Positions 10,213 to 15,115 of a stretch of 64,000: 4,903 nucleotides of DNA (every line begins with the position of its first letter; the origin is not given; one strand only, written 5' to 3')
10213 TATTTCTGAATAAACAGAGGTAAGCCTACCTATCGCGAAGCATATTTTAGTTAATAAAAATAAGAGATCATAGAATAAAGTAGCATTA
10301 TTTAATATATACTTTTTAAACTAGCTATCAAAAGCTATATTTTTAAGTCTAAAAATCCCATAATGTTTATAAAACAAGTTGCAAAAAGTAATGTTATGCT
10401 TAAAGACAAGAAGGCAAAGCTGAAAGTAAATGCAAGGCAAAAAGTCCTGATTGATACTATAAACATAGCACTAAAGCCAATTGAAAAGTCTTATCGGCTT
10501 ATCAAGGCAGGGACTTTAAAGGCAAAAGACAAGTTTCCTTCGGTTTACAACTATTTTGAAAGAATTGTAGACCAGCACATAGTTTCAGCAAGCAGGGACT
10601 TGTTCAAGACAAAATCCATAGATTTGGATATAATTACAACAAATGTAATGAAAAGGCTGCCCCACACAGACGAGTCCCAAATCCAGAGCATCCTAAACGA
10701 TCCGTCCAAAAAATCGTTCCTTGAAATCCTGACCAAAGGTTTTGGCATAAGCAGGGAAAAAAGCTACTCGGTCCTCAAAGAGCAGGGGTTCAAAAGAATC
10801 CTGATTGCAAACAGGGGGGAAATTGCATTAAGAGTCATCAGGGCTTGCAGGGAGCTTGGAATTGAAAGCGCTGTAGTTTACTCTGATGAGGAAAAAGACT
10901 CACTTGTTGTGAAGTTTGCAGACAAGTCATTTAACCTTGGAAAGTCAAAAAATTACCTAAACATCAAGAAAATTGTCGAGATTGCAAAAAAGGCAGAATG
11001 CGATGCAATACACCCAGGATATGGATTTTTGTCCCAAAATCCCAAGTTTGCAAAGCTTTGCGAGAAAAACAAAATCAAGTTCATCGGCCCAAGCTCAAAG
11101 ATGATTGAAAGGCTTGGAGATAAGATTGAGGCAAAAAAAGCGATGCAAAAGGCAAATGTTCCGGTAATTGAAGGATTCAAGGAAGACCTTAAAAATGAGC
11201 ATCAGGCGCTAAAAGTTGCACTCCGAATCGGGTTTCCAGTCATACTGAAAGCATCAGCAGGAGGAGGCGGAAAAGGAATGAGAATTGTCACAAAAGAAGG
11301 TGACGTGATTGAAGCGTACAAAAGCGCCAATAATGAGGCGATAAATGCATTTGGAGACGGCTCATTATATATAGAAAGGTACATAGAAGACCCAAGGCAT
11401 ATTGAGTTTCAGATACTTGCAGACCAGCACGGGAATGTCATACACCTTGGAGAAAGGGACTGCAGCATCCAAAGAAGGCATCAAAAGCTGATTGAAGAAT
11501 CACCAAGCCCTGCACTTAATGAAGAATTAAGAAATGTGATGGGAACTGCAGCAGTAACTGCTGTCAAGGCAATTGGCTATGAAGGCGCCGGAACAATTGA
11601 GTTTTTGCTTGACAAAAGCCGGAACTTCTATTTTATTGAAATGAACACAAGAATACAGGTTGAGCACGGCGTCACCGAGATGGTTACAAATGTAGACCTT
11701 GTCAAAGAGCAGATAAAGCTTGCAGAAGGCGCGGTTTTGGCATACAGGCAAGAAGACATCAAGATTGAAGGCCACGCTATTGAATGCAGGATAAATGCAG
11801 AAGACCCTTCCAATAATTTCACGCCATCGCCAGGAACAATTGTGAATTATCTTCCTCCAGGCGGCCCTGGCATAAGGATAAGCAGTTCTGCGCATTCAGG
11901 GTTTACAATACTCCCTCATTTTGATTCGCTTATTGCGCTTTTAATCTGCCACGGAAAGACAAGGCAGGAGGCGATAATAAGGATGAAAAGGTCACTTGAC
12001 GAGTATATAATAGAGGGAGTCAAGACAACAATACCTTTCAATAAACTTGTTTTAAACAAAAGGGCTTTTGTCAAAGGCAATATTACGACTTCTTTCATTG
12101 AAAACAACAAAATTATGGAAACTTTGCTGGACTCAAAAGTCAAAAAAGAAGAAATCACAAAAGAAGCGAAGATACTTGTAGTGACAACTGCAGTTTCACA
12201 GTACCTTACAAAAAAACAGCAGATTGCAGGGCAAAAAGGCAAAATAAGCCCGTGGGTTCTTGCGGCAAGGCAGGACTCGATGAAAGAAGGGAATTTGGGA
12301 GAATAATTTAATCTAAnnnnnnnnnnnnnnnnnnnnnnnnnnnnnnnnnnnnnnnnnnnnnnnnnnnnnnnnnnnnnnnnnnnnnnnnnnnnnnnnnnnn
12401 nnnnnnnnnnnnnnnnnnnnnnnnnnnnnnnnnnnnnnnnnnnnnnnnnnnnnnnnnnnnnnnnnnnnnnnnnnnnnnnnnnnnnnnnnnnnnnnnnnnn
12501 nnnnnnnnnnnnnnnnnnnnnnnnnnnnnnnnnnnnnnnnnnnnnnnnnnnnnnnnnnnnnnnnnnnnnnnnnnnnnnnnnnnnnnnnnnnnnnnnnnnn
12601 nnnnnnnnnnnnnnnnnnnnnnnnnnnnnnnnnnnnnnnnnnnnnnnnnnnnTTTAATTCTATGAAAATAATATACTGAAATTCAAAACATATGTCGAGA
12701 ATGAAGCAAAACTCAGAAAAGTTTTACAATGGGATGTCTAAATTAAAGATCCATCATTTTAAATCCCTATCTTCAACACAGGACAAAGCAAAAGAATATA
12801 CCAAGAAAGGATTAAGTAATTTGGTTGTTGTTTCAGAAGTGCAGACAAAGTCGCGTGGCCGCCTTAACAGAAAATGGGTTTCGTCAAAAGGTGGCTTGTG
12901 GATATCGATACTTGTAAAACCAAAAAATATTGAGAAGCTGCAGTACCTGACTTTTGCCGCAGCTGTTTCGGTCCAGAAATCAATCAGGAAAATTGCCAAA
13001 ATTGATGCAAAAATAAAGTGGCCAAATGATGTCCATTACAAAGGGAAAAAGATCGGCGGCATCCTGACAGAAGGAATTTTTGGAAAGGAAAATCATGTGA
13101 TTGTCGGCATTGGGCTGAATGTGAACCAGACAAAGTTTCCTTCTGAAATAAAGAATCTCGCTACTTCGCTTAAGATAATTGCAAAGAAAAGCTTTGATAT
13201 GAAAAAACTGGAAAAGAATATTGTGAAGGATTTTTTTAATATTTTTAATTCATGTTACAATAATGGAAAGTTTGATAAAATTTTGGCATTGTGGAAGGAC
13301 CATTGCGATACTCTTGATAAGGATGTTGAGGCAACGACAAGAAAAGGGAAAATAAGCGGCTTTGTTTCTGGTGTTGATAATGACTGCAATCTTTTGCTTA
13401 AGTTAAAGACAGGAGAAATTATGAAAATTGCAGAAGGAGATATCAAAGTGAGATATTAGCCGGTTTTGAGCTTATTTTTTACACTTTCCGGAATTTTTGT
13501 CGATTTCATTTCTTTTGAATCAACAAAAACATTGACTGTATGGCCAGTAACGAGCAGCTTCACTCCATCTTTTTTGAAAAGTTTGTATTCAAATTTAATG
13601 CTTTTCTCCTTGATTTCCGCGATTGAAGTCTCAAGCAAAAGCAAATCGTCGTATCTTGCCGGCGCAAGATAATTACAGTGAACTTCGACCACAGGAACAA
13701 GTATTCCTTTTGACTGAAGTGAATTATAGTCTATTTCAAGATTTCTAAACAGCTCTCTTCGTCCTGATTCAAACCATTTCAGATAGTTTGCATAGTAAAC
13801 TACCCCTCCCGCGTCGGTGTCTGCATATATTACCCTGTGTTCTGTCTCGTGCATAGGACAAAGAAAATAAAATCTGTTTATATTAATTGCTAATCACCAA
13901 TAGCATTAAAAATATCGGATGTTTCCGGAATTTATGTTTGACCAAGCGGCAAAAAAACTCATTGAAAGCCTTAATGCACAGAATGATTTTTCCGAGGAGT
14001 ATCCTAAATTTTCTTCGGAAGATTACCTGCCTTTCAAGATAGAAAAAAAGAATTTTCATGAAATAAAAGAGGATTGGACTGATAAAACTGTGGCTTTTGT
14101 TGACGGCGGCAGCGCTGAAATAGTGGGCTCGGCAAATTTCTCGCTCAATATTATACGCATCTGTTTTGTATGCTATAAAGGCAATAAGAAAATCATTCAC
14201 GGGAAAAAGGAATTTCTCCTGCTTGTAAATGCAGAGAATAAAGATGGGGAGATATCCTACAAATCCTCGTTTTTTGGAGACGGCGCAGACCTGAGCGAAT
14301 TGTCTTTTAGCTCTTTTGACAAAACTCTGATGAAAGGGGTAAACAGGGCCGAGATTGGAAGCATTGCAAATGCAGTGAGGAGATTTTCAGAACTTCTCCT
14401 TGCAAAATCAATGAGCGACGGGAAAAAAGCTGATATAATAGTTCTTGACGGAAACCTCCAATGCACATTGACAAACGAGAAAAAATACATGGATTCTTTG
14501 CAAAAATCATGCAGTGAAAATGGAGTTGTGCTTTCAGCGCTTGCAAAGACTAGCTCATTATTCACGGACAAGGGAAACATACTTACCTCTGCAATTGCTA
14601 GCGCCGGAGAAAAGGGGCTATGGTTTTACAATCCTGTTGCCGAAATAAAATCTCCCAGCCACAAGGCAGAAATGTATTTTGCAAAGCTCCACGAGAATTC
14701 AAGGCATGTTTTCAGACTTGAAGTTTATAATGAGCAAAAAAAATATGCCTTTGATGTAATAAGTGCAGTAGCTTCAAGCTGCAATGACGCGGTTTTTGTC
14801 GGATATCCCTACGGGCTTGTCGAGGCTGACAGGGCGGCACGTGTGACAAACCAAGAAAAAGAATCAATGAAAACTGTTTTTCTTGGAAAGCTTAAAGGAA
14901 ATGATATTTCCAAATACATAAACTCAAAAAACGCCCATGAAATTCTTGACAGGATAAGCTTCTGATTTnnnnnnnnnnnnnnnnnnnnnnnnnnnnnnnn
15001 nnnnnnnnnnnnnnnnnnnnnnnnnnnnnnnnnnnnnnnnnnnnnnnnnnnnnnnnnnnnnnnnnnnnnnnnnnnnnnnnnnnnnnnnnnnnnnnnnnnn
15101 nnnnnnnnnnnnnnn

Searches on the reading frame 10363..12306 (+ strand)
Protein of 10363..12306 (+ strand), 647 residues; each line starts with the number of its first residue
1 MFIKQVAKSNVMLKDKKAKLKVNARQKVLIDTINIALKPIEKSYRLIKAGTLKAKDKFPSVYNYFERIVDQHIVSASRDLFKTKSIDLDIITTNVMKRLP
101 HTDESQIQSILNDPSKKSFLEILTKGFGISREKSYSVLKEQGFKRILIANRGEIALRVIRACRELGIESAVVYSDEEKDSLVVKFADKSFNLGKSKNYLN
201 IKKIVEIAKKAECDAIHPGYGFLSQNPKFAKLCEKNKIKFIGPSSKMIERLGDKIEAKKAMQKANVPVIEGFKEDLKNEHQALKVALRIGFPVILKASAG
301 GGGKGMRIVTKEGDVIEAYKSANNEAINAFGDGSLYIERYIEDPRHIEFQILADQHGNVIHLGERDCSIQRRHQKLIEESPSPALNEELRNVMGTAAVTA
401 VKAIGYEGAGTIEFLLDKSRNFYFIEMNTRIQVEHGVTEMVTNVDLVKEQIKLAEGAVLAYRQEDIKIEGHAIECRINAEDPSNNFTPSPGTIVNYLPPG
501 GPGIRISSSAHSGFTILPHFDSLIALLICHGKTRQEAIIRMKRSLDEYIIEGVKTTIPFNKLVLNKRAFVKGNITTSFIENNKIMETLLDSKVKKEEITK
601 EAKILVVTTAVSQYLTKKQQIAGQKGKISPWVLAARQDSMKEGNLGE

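Call 15: search_protein_families(library=pfam, proteins=[window:10363-12306:+])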
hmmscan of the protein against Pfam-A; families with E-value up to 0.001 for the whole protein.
window:10363-12306:+ (647 aa): 7 families
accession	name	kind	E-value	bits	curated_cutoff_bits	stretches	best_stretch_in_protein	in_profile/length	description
PF02786.22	CPSase_L_D2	-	7.5e-80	267.8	19.8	1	253-460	1-209/211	Carbamoyl-phosphate synthase L chain, ATP binding domain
PF00289.28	Biotin_carb_N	-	2e-42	144.5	25.5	1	143-248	2-110/110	Biotin carboxylase, N-terminal domain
PF02785.25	Biotin_carb_C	-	5.2e-37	126.7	32.4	1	474-580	1-107/108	Biotin carboxylase C-terminal domain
PF07478.18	Dala_Dala_lig_C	-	5.4e-10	39.6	24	1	276-429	19-174/204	D-ala D-ala ligase C-terminus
PF02222.28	ATP-grasp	-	4.7e-07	30.1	27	1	261-430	3-162/179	ATP-grasp domain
PF02655.19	ATP-grasp_3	-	0.00019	22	23.2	1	252-432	2-158/160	ATP-grasp domain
PF08443.16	RimK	-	0.00076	19.6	21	0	278-448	28-182/188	RimK-like ATP-grasp domain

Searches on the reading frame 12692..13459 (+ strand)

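Call 34: search_protein_families(library=pfam, proteins=[window:12692-13459:+], max_evalue=0.00001)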
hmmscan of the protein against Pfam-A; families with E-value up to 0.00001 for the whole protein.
window:12692-13459:+ (255 aa): 2 families
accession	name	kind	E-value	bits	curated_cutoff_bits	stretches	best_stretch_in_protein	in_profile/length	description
PF03099.24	BPL_LplA_LipB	-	7.9e-19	68.3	21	1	24-143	3-133/133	Biotin/lipoate A/B protein ligase family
PF02237.23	BPL_C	-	3.9e-06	27.1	21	1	207-252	1-46/48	Biotin protein ligase C terminal domain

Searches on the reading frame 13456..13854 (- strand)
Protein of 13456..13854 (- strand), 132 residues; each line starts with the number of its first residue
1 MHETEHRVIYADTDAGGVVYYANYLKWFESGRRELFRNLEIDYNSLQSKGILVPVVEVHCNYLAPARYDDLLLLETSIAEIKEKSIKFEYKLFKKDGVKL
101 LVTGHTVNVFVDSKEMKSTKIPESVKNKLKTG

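Call 34: search_protein_families(library=pfam, proteins=[window:13456-13854:-], max_evalue=0.00001)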
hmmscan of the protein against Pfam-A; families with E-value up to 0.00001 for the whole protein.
window:13456-13854:- (132 aa): 2 families
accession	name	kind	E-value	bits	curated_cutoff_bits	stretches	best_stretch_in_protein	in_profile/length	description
PF13279.12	4HBT_2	-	2.5e-21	76.8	25.5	1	11-129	4-122/122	Thioesterase-like superfamily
PF03061.28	4HBT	-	8.1e-16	58.5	20.6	1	16-99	1-77/79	Thioesterase superfamily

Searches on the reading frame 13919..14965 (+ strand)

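Call 34: search_protein_families(library=pfam, proteins=[window:13919-14965:+], max_evalue=0.00001)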
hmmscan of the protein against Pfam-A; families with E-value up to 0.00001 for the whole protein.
window:13919-14965:+ (348 aa): 1 family
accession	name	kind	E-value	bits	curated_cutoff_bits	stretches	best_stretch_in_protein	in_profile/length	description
PF09376.16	NurA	-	1.2e-09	38.5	21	1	57-309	2-254/254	NurA domain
